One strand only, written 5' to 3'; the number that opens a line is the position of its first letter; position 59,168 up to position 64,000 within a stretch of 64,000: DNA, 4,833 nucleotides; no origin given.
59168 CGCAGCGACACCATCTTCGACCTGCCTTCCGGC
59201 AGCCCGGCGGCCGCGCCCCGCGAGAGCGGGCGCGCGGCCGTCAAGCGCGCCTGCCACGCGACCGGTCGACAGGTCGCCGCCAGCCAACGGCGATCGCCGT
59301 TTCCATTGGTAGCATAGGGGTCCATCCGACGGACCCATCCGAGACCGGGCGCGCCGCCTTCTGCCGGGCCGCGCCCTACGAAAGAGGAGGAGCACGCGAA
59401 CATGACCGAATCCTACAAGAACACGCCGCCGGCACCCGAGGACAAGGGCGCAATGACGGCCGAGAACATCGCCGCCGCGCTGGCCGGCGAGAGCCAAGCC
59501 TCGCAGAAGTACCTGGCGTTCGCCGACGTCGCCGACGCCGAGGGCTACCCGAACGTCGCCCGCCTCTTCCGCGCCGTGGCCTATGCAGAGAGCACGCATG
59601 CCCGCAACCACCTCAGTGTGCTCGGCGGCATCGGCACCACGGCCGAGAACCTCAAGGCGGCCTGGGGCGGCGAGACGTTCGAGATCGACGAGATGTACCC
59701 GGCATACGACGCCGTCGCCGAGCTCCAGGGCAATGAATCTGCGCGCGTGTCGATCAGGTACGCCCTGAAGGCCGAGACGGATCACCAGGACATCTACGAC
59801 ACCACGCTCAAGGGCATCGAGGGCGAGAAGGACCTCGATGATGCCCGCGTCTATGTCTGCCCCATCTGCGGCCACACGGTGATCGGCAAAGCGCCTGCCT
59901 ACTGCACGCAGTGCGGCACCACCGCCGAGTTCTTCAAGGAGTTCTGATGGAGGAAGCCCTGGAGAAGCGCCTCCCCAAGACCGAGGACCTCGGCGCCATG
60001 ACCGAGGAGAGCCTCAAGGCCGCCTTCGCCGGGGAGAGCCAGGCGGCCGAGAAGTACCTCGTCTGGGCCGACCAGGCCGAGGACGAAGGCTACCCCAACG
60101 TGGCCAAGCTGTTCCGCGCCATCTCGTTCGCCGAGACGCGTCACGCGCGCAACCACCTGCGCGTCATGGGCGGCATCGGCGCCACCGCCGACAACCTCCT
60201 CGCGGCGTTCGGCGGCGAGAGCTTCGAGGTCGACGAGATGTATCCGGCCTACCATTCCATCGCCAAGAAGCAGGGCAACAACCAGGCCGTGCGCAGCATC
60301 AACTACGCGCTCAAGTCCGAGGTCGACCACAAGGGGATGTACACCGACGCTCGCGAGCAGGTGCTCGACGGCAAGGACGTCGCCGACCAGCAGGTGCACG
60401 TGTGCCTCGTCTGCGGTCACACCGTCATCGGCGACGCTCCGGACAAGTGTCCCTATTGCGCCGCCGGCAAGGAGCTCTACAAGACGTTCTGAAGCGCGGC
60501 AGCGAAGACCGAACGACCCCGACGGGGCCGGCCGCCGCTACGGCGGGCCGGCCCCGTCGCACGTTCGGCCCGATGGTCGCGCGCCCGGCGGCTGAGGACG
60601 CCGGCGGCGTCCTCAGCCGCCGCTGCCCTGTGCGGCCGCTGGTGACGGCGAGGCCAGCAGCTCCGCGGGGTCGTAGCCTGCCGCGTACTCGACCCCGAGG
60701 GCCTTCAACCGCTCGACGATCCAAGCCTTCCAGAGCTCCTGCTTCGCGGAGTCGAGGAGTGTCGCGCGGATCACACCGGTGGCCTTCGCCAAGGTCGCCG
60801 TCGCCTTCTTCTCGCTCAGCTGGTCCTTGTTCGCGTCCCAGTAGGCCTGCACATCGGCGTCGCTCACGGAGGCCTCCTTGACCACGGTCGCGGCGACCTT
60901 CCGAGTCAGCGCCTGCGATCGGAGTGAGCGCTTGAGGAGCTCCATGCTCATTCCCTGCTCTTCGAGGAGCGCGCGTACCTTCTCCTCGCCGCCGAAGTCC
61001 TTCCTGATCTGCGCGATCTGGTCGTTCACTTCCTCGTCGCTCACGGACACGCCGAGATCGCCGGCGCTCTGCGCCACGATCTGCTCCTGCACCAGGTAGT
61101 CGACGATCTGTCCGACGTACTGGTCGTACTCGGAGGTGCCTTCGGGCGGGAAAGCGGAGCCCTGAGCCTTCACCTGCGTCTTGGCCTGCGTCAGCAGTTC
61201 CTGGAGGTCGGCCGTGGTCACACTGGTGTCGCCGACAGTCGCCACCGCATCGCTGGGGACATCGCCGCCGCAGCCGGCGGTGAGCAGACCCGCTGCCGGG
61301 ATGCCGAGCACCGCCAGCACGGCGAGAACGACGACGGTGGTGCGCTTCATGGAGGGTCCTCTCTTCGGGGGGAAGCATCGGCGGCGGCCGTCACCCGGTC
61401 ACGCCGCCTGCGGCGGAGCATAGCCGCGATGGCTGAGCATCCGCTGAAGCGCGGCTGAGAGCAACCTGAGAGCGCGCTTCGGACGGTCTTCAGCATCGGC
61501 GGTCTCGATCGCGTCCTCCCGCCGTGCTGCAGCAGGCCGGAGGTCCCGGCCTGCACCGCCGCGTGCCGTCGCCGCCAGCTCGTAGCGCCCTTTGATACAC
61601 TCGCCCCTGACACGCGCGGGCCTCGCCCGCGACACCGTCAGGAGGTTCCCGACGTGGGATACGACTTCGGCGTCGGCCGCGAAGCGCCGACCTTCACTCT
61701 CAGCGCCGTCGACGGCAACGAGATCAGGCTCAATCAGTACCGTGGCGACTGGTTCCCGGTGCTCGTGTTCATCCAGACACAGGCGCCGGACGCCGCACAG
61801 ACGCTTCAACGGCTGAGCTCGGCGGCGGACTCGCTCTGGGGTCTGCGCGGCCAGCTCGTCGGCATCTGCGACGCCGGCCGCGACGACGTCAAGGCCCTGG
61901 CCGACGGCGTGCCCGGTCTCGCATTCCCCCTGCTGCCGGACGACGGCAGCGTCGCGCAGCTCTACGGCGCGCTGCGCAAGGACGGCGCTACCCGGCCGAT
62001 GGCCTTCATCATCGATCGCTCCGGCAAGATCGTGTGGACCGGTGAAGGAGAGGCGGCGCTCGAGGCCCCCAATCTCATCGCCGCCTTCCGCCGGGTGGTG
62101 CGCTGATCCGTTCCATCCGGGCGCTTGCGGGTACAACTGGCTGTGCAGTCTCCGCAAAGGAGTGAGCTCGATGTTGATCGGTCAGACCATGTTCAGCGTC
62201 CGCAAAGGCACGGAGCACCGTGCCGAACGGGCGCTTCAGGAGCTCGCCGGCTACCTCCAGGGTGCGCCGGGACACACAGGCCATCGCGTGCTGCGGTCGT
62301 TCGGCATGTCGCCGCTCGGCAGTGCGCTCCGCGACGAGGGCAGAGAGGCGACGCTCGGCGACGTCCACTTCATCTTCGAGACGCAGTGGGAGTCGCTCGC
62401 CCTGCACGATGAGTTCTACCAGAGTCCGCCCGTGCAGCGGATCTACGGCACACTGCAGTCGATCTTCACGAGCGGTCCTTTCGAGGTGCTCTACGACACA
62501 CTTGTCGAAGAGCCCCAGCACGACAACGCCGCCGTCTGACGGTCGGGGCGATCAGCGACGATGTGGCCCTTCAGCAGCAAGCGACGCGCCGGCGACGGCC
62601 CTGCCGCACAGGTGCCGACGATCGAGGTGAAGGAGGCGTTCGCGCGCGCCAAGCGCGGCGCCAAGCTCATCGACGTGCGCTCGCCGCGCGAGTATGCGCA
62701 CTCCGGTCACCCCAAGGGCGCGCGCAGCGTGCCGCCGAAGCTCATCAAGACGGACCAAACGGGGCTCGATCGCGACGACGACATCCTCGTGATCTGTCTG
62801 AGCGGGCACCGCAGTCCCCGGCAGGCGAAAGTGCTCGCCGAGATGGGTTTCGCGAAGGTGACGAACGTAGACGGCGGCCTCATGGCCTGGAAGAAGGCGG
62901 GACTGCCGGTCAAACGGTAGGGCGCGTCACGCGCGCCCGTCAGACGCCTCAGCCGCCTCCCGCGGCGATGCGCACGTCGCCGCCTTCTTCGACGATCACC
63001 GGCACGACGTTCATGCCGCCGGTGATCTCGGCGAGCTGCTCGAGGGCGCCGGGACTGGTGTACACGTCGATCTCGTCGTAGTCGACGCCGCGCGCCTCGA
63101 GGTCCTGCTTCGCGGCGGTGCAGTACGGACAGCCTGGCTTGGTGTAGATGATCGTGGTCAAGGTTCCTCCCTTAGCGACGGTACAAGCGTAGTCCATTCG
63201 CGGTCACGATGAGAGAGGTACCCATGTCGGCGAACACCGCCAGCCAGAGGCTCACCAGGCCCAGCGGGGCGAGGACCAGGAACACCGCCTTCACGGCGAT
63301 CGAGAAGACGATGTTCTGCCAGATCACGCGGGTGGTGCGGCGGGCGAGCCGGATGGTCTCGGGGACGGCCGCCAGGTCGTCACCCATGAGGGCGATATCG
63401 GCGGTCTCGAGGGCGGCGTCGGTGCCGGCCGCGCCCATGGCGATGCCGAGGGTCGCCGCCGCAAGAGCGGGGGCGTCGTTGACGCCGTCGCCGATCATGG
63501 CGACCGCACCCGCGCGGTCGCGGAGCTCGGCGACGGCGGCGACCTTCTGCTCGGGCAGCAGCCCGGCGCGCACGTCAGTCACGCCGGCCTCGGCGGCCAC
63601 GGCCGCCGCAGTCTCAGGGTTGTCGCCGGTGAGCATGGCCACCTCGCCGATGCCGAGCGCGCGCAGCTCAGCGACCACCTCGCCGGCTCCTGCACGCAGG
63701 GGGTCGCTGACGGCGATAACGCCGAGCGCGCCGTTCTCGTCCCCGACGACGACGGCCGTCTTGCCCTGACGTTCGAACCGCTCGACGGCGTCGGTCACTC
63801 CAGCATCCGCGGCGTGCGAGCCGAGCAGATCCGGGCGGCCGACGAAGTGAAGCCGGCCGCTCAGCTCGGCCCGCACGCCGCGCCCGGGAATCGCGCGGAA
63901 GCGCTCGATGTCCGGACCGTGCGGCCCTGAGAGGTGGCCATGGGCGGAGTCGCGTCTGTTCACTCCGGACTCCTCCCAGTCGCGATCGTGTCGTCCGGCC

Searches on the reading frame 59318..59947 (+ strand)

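Call 26: search_protein_families(library=pfam, proteins=[window:59318-59947:+], max_evalue=0.01)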
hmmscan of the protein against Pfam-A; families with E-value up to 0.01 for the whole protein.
window:59318-59947:+ (209 aa): 3 families
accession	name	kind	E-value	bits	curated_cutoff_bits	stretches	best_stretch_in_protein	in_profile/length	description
PF02915.23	Rubrerythrin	-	7.1e-24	85.2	22.8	1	49-161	1-134/137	Rubrerythrin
PF21349.2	RUBY_RBDX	-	5.2e-05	23.1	26.5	1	179-207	1-30/30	Rubrerythrin, rubredoxin-like domain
PF00210.30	Ferritin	-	0.0014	19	24.5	1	50-172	3-111/142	Ferritin-like domain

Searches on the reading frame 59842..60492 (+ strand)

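Call 30: search_protein_families(library=pfam, proteins=[window:59842-60492:+], max_evalue=0.001)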
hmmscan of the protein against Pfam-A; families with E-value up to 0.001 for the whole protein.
window:59842-60492:+ (216 aa): 2 families
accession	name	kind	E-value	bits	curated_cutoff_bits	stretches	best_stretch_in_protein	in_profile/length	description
PF02915.23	Rubrerythrin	-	3.2e-22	79.8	22.8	1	56-168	1-134/137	Rubrerythrin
PF21349.2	RUBY_RBDX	-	8.5e-08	32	26.5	1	187-213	2-29/30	Rubrerythrin, rubredoxin-like domain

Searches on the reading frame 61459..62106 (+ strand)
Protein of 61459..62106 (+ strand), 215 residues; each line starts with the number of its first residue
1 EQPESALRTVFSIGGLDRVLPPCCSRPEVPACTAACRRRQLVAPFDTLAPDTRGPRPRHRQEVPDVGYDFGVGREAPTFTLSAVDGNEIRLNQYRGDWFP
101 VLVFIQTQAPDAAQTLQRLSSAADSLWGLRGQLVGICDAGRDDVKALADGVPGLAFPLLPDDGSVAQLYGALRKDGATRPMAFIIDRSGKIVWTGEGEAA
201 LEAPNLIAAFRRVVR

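Call 33: search_protein_families(library=ncbifam, proteins=[window:61459-62106:+], max_evalue=0.001)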
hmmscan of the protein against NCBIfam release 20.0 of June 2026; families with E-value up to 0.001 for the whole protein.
window:61459-62106:+ (215 aa): 2 families
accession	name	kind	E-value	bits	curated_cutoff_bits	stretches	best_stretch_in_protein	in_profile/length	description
NF002854.0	PRK03147.1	subfamily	0.00028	20.8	170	0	71-200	37-161/176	thiol-disulfide oxidoreductase ResA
NF006960.0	PRK09437.1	equivalog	0.00097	19.1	140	0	72-171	6-105/156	thioredoxin-dependent thiol peroxidase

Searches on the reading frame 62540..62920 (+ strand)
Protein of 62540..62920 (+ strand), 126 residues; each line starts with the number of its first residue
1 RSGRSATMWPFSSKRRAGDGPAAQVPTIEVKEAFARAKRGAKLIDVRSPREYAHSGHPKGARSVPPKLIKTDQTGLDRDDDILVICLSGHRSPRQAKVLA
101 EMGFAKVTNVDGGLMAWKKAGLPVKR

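Call 33: search_protein_families(library=ncbifam, proteins=[window:62540-62920:+], max_evalue=0.001)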
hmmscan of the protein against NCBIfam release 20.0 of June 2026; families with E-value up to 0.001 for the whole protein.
window:62540-62920:+ (126 aa): 14 families
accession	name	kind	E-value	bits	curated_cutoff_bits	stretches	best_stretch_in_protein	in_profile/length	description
NF006444.0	PRK08762.1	equivalog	2e-20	72.8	449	1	23-125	12-115/387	molybdopterin-synthase adenylyltransferase MoeB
NF001195.0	PRK00162.1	equivalog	4.3e-14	52.7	102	1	25-122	4-101/108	thiosulfate sulfurtransferase GlpE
NF045521.1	rhoda_near_glyco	subfamily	4.1e-13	49.3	145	1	23-124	15-115/144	rhodanese homology domain-containing protein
NF005902.0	PRK07878.1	equivalog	7.2e-10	38.3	647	1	25-119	289-383/392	adenylyltransferase/sulfurtransferase MoeZ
NF007627.0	PRK10287.1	equivalog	2.7e-09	37.2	102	1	43-114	23-94/104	thiosulfate sulfurtransferase PspE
NF041203.1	rhodanese_LYCAU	equivalog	7.4e-09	35.3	115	1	40-125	36-124/126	rhodanese-related (seleno)protein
TIGR02981.1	phageshock_pspE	exception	2.3e-08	34.2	126.3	1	42-112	20-91/101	thiosulfate sulfurtransferase PspE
NF005646.0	PRK07411.1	equivalog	2.2e-06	27.1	633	1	26-119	285-381/390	molybdopterin-synthase adenylyltransferase MoeB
NF033833.0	rhodan_ChrE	equivalog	1.9e-05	24.6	120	1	30-123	10-103/108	rhodanese family chromate resistance protein ChrE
NF008752.0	PRK11784.1-4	equivalog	2.4e-05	23.3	266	0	30-63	8-40/357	tRNA 2-selenouridine(34) synthase MnmH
NF045694.1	seleno_TsoB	exception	2.9e-05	22.4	805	1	19-125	40-157/572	rhodanese/DsbD fusion-like selenoprotein TsoB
NF008750.0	PRK11784.1-2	equivalog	5.8e-05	22.3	241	0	32-65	9-39/346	tRNA 2-selenouridine(34) synthase MnmH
TIGR04568.1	arch_SelU_Nterm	equivalog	0.00015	21.7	200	0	67-119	162-214/215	selenouridine synthase SelU-like subunit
TIGR03167.1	tRNA_sel_U_synt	equivalog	0.00016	21.2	219.75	0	41-65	3-26/311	tRNA 2-selenouridine(34) synthase MnmH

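Call 45: find_encoding_contigs(protein=window:62561-62920:+, flank=10000, max_places=4)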
Protein window:62561-62920:+ (119 aa): 18 contigs read that carry it; 4 places shown.
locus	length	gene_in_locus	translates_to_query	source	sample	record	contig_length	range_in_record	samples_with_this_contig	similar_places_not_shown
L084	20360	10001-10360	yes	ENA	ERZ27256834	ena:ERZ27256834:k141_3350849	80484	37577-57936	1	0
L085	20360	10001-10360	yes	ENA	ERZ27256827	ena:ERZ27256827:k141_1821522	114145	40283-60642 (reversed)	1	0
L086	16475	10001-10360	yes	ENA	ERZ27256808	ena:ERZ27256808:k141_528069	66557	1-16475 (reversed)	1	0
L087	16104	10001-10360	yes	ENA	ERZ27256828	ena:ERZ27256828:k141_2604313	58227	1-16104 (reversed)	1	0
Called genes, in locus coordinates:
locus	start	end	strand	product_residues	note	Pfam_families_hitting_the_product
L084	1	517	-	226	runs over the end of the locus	-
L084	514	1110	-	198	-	PF00657:Lipase_GDSL, PF13472:Lipase_GDSL_2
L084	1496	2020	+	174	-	PF13489:Methyltransf_23 (weak), PF01209:Ubie_methyltran (weak), PF13847:Methyltransf_31, PF08241:Methyltransf_11, PF08242:Methyltransf_12, PF13649:Methyltransf_25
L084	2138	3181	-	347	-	PF04371:PAD_porph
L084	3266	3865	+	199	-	-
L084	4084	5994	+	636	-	PF09972:DUF2207, PF20990:DUF2207_C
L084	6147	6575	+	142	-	-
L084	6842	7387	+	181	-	PF02915:Rubrerythrin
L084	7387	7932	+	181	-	PF02915:Rubrerythrin, PF21349:RUBY_RBDX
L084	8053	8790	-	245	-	PF13623:SurA_N_2, PF13624:SurA_N_3, PF09312:SurA_N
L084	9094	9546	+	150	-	PF00578:AhpC-TSA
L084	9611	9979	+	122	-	PF03992:ABM (weak), PF07682:SOR (faint)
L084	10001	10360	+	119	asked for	PF00581:Rhodanese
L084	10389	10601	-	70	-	PF00462:Glutaredoxin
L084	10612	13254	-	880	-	PF00403:HMA, PF00122:E1-E2_ATPase, PF00702:Hydrolase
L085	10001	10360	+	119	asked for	PF00581:Rhodanese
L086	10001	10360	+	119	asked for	PF00581:Rhodanese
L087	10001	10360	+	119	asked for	PF00581:Rhodanese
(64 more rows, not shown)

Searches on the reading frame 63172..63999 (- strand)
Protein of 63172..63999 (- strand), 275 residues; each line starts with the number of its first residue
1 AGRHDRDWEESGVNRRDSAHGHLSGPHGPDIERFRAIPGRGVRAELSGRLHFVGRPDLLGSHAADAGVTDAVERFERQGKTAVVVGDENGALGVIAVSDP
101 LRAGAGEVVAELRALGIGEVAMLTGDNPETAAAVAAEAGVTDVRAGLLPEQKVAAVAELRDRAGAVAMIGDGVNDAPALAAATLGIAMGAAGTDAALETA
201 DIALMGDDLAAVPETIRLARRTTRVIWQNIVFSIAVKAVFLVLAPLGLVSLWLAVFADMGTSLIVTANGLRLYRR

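Call 33: search_protein_families(library=ncbifam, proteins=[window:63172-63999:-], max_evalue=0.001)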
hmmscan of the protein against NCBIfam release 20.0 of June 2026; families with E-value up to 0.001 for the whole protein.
window:63172-63999:- (275 aa): 20 families
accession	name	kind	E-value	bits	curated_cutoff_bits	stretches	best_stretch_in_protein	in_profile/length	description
TIGR01525.1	ATPase-IB_hvy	subfamily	2.6e-72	244.5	346.25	1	31-272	316-560/560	heavy metal translocating P-type ATPase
NF008262.1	PRK11033.1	equivalog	1.4e-68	232.1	1005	1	33-274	492-729/731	zinc/cadmium/mercury/lead-transporting ATPase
NF033775.1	P_type_ZntA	exception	6e-65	219.9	1240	1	31-275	495-731/732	Zn(II)/Cd(II)/Pb(II) translocating P-type ATPase ZntA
TIGR01512.1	ATPase-IB2_Cd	subfamily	1.1e-63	215.6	313.5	1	77-273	302-493/494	cadmium family heavy metal-translocating P-type ATPase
NF007952.0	PRK10671.1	equivalog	1.5e-44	152.4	1316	1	28-239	581-791/838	copper-exporting P-type ATPase CopA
TIGR01494.1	ATPase_P-type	subfamily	8.4e-44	149.8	62.3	1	68-255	294-472/478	HAD-IC family P-type ATPase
TIGR01511.1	ATPase-IB1_Cu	subfamily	1.7e-42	146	397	1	38-270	313-539/542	copper-translocating P-type ATPase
TIGR01497.1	kdpB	equivalog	2.5e-30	105.2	527.9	1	68-221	414-565/675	potassium-transporting ATPase subunit KdpB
NF010609.0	PRK14010.1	equivalog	5e-26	91.1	1323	1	70-235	411-574/673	K(+)-transporting ATPase subunit B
TIGR01517.1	ATPase-IIB_Ca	equivalog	1.3e-23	83.2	507.05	2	148-247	612-710/882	calcium-translocating P-type ATPase, PMCA-type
TIGR01523.1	ATPase-IID_K-Na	equivalog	1.6e-20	72.4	645.05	2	146-240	674-767/997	potassium/sodium efflux P-type ATPase, fungal-type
TIGR01522.1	ATPase-IIA2_Ca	equivalog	2e-20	72.2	798.3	1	148-236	572-656/854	calcium-transporting P-type ATPase, PMR1-type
TIGR01647.1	ATPase-IIIA_H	equivalog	3.5e-20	71.8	615.5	1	144-255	515-623/755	plasma-membrane proton-efflux P-type ATPase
TIGR01106.1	ATPase-IIC_X-K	subfamily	5.1e-19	67.7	946.1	2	148-236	668-752/997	Na,H/K antiporter P-type ATPase subunit alpha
TIGR01116.1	ATPase-IIA1_Ca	equivalog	7.4e-18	64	703.4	1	92-230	458-605/799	calcium-translocating P-type ATPase, SERCA-type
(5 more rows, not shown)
